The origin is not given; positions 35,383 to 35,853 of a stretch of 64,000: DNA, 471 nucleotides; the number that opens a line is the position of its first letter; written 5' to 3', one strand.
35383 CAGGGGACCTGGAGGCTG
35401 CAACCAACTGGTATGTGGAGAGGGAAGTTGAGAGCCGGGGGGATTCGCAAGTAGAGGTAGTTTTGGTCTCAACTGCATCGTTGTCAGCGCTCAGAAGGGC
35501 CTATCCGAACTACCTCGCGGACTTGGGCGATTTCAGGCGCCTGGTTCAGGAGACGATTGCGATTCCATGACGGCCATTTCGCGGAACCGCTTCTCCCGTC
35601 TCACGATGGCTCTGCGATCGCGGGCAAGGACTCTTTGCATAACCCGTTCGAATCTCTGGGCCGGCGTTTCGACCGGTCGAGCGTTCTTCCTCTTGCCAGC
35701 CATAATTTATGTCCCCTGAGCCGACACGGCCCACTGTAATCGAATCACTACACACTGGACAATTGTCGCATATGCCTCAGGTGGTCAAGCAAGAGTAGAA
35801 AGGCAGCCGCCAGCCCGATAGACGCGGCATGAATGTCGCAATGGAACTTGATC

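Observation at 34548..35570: Single-gene RelA/SpoT synthetase-only protein with an unassigned C-terminal domain: candidate toxSAS / anti-phage effector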

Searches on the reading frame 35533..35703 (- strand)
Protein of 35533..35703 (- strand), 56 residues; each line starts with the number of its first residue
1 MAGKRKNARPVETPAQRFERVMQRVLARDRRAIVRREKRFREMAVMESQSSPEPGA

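Call 40: search_protein_families(library=pfam, proteins=[window:35536-35703:-], max_evalue=10)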
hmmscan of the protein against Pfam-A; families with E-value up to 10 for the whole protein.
seq(56 aa): 0 families

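Call 41: search_protein_families(library=ncbifam, proteins=[window:35536-35703:-], max_evalue=10)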
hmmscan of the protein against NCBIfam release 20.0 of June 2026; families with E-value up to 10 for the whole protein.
seq(56 aa): 0 families

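Call 44: find_homologous_proteins(query=A4, max_evalue=0.01)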
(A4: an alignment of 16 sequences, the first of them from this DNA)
Query A4 (16 sequences) (56 aa, profile of the alignment): 643 proteins with E <= 0.01 among 1050 candidates; the best 120 are listed.
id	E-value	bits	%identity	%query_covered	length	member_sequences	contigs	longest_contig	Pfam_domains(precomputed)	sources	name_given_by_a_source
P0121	8.3e-17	79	75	100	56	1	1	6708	-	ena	-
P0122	1.1e-15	75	42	46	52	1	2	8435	-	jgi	-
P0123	1.5e-15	75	32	73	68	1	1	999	-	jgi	-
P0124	6.1e-15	73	33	54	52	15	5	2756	-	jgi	-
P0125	6.8e-15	73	37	54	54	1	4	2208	-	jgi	-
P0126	1.0e-14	72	40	54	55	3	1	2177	-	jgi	-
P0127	1.1e-14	72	31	70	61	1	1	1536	-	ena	-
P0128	1.2e-14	72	37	54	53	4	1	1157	-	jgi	jgi:hypothetical protein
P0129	1.3e-14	72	37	54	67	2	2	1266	-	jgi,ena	jgi:hypothetical protein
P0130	1.5e-14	72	77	100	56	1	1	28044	-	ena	-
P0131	1.7e-14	71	37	54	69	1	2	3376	-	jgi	jgi:hypothetical protein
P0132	2.0e-14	71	37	54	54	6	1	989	-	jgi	-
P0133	2.2e-14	71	40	54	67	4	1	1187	-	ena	-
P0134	2.3e-14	71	37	54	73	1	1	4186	-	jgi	jgi:hypothetical protein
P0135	4.0e-14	70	37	54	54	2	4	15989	-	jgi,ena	-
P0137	5.5e-14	70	41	57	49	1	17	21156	-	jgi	-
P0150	2.1e-13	68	35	55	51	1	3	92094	-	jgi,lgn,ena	-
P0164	1.7e-12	65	33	54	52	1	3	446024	-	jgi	jgi:hypothetical protein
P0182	1.5e-11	62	30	59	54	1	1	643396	-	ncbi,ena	-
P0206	2.4e-10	58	35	55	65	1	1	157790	-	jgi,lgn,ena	-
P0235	1.2e-9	56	30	54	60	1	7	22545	-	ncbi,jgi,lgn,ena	jgi:hypothetical protein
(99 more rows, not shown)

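Call 45: find_encoding_contigs(protein=P0164, flank=4000, max_places=3)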
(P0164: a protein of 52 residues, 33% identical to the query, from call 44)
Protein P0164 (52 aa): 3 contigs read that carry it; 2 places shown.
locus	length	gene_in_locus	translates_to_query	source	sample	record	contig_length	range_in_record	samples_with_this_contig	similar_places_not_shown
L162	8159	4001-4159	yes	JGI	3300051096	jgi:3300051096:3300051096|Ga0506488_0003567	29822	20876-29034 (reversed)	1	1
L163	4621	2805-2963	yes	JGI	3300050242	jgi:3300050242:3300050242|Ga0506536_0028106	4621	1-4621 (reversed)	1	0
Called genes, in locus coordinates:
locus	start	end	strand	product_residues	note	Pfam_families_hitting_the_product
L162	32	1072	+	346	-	PF08240:ADH_N, PF16912:Glu_dehyd_C, PF00107:ADH_zinc_N, PF13602:ADH_zinc_N_2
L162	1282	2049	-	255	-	-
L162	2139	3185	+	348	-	PF12760:Zn_ribbon_IS1595, PF12762:DDE_Tnp_IS1595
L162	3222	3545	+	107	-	-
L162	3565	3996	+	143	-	PF10097:DUF2335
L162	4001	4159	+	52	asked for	-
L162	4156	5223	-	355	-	PF04607:RelA_SpoT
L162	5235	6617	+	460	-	PF00155:Aminotran_1_2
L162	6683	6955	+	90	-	PF11746:DUF3303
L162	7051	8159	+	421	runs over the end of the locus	PF00266:Aminotran_5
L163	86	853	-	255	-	-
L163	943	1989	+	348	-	PF12760:Zn_ribbon_IS1595, PF12762:DDE_Tnp_IS1595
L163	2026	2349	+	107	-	-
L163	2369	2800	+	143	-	PF10097:DUF2335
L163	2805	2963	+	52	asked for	-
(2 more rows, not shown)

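Call 46: find_encoding_contigs(protein=P0182, flank=4000, max_places=3)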
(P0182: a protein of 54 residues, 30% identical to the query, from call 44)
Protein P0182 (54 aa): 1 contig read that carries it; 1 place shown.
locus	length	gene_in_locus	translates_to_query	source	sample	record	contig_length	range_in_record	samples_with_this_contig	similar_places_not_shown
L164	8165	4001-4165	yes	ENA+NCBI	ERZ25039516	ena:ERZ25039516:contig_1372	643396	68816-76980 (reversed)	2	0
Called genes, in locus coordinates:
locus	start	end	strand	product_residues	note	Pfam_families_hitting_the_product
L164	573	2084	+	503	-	PF00482:T2SSF, PF08334:T2SSG (faint)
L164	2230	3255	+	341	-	PF12760:Zn_ribbon_IS1595, PF12762:DDE_Tnp_IS1595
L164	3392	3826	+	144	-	-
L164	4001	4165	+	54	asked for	-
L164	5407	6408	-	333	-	PF00691:OmpA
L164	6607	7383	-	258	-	PF02548:Pantoate_transf, PF13714:PEP_mutase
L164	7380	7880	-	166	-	PF01288:HPPK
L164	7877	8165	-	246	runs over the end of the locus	PF01113:DapB_N, PF05173:DapB_C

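Call 47: find_encoding_contigs(protein=P0137, flank=4000, max_places=4)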
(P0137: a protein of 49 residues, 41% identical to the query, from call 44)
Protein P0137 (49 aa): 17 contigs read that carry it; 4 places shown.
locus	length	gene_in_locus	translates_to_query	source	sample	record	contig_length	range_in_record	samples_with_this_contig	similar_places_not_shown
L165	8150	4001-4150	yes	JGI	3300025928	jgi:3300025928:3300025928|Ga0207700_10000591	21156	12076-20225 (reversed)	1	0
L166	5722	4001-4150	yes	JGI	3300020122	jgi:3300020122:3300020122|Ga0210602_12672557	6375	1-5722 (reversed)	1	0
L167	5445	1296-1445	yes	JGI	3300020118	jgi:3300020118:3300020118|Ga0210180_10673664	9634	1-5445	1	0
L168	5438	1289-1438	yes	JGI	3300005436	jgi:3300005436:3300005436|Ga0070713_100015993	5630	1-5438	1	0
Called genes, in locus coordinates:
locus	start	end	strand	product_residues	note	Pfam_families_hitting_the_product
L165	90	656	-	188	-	-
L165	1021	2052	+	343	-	PF08240:ADH_N, PF16912:Glu_dehyd_C, PF00107:ADH_zinc_N, PF13602:ADH_zinc_N_2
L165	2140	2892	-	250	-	-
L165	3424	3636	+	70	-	-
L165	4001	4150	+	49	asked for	-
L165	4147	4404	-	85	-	-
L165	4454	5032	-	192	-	-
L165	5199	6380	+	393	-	PF00155:Aminotran_1_2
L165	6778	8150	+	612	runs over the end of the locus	PF08447:PAS_3, PF00512:HisKA (weak), PF02518:HATPase_c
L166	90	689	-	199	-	-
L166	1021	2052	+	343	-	PF08240:ADH_N, PF16912:Glu_dehyd_C, PF00107:ADH_zinc_N, PF13602:ADH_zinc_N_2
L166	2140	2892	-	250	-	-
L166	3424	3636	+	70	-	-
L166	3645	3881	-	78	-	-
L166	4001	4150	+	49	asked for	-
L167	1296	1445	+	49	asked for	-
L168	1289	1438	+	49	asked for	-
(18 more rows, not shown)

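Call 56: search_protein_families(library=padloc, proteins=[window:35533-35703:-, L165:4147-4548:-, L165:4454-5032:-], max_evalue=0.01)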
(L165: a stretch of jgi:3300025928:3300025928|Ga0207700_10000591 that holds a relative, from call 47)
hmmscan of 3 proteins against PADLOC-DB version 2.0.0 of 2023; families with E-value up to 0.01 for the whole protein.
window:35533-35703:- (56 aa): 0 families

L165:4147-4548:- (133 aa): 0 families

L165:4454-5032:- (192 aa): 0 families

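Call 63: find_encoding_contigs(protein=P0150, flank=3500, max_places=2)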
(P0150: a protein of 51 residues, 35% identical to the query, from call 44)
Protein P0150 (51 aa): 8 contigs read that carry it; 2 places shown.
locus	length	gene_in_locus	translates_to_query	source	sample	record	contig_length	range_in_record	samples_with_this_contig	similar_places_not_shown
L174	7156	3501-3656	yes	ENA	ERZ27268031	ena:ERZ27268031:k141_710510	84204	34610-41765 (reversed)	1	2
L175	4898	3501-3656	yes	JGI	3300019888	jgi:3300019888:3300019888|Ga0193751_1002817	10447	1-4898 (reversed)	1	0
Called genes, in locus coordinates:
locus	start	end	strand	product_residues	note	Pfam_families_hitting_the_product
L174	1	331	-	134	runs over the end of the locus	PF02472:ExbD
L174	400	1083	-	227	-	PF01618:MotA_ExbB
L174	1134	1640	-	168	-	PF05593:RHS_repeat (faint)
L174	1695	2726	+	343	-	PF12760:Zn_ribbon_IS1595, PF12762:DDE_Tnp_IS1595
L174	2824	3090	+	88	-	-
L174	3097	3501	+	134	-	-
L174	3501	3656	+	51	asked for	-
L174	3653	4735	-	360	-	PF04607:RelA_SpoT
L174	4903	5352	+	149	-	PF02381:MraZ (weak)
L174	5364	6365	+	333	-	PF01795:Methyltransf_5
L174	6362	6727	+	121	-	-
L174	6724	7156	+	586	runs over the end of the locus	PF03717:PBP_dimer, PF00905:Transpeptidase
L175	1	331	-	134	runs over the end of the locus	PF02472:ExbD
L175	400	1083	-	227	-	PF01618:MotA_ExbB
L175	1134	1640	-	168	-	PF05593:RHS_repeat (faint)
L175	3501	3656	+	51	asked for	-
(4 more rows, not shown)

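Call 64: find_encoding_contigs(protein=P0206, flank=3500, max_places=2)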
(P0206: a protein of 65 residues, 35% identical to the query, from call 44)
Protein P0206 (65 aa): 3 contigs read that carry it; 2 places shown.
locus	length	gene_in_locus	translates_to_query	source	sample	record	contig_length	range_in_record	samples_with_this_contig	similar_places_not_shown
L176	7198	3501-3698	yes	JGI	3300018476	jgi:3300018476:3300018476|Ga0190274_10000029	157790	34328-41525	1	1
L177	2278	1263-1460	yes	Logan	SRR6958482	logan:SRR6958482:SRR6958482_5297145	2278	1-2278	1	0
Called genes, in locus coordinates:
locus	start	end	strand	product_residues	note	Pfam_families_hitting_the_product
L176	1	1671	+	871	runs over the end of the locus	PF00041:fn3 (weak)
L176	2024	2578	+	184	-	PF03707:MHYT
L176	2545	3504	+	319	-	PF12760:Zn_ribbon_IS1595, PF12762:DDE_Tnp_IS1595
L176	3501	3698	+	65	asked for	-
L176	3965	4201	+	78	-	PF12728:HTH_17 (weak)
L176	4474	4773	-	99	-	-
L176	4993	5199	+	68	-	-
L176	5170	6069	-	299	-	-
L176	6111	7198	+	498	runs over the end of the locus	PF03707:MHYT (weak), PF00512:HisKA, PF02518:HATPase_c, PF00072:Response_reg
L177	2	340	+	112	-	?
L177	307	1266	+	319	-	PF12760:Zn_ribbon_IS1595, PF12762:DDE_Tnp_IS1595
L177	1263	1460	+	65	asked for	-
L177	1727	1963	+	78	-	PF12728:HTH_17 (weak)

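Call 65: find_encoding_contigs(protein=P0235, flank=3500, max_places=4)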
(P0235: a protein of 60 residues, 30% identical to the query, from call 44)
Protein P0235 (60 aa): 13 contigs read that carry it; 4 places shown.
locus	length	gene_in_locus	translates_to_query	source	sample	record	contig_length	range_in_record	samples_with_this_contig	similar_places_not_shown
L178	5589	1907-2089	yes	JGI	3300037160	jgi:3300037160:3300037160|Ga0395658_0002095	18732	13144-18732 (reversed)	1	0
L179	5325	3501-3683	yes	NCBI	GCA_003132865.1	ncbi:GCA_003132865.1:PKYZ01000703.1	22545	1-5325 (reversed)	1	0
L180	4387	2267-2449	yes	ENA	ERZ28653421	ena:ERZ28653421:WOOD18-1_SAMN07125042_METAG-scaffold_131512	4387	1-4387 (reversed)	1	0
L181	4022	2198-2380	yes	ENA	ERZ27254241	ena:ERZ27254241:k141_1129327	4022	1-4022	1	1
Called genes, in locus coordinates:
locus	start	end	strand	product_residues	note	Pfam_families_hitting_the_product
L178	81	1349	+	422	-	-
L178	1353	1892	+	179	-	-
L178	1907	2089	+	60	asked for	-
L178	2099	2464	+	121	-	-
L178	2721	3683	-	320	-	PF12760:Zn_ribbon_IS1595, PF12762:DDE_Tnp_IS1595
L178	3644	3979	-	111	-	-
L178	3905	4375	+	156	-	PF20020:DUF6431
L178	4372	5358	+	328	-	PF01807:Zn_ribbon_DnaG, PF08275:DNAG_N (weak), PF13155:Toprim_2, PF13362:Toprim_3, PF13662:Toprim_4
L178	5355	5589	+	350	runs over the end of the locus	PF00589:Phage_integrase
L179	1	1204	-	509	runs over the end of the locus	-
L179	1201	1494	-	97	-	PF11950:DUF3467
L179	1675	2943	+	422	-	-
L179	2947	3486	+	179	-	-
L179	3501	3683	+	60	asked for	-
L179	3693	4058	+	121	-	-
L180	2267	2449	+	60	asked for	-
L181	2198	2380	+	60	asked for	-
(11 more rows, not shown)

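Call 77: search_protein_families(library=padloc, proteins=[L162:4156-5223:-, L174:3653-4735:-], max_evalue=0.001)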
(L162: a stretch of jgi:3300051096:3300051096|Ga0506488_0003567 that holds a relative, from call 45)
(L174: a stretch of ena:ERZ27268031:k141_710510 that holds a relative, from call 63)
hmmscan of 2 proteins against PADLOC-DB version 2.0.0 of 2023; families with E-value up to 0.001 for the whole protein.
L162:4156-5223:- (355 aa): 1 family
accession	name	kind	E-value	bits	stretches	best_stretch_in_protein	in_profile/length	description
PDLC04999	PDC-S33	-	1.4e-107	358.2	1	9-345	4-342/349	-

L174:3653-4735:- (360 aa): 1 family
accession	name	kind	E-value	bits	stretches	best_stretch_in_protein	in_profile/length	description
PDLC04999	PDC-S33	-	1.8e-109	364.4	1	9-344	5-342/349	-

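Call 89: predict_structure(alignment_id=A5)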
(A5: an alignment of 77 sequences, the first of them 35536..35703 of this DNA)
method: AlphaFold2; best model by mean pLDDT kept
length: 56 residues; sequences in the alignment: 77
mean_pLDDT: 80.1   pTM: 0.41
mean pLDDT of the five models: 80.1, 79.6, 76.8, 76.6, 72.3
residues with pLDDT >= 90: 16; 70-90: 25; 50-70: 13; < 50: 2
segments of 3 or more residues with pLDDT < 50: none
pLDDT, mean of each block of 10 residues (from residue 1): 58 91 89 89 82 65
secondary structure, 60 per line:
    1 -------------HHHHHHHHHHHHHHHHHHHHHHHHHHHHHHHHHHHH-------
elements in order: H14-49

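Call 92: search_protein_families(library=pfam, proteins=[L165:4147-4548:-, L165:4454-5032:-, L162:3222-3545:+, L162:3565-3996:+, L174:2824-3090:+, L174:3097-3501:+, L178:81-1349:+, L178:1353-1892:+, L178:2099-2464:+, L164:3392-3826:+], max_evalue=0.01)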
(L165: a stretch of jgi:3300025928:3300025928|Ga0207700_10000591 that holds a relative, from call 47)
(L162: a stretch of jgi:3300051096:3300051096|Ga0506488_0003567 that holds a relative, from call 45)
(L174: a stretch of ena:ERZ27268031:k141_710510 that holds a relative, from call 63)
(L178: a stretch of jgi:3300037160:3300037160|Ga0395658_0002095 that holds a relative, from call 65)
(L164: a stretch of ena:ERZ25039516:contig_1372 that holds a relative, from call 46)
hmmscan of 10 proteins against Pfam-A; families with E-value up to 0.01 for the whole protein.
L165:4147-4548:- (133 aa): 0 families

L165:4454-5032:- (192 aa): 0 families

L162:3222-3545:+ (107 aa): 0 families

L162:3565-3996:+ (143 aa): 2 families
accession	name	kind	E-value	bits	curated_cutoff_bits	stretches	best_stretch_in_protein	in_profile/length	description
PF10097.14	DUF2335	-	2.9e-13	49.9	25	1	42-74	1-33/50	Predicted membrane protein (DUF2335)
PF20712.2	CyanoTRADDas_TM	-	8.8e-05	23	24.3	1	96-142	18-67/68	Cyanobacterial TRADD-N associated 2-Transmembrane domain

L174:2824-3090:+ (88 aa): 0 families

L174:3097-3501:+ (134 aa): 0 families

L178:81-1349:+ (422 aa): 0 families

L178:1353-1892:+ (179 aa): 1 family
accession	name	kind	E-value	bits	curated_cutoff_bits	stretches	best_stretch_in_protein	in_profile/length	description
PF18735.6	HEPN_RiboL-PSP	-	0.00077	19.9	28.4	0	13-163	11-191/191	RiboL-PSP-HEPN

L178:2099-2464:+ (121 aa): 0 families

L164:3392-3826:+ (144 aa): 3 families
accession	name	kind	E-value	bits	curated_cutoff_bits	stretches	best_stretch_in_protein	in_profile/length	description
PF09339.16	HTH_IclR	-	0.0037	17.5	22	1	86-119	16-49/52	IclR helix-turn-helix domain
PF12802.13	MarR_2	-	0.0065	17.1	27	0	84-122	16-54/61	MarR family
PF19575.5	HTH_58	-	0.0078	16.5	23.8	0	71-111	9-49/62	Helix-turn-helix domain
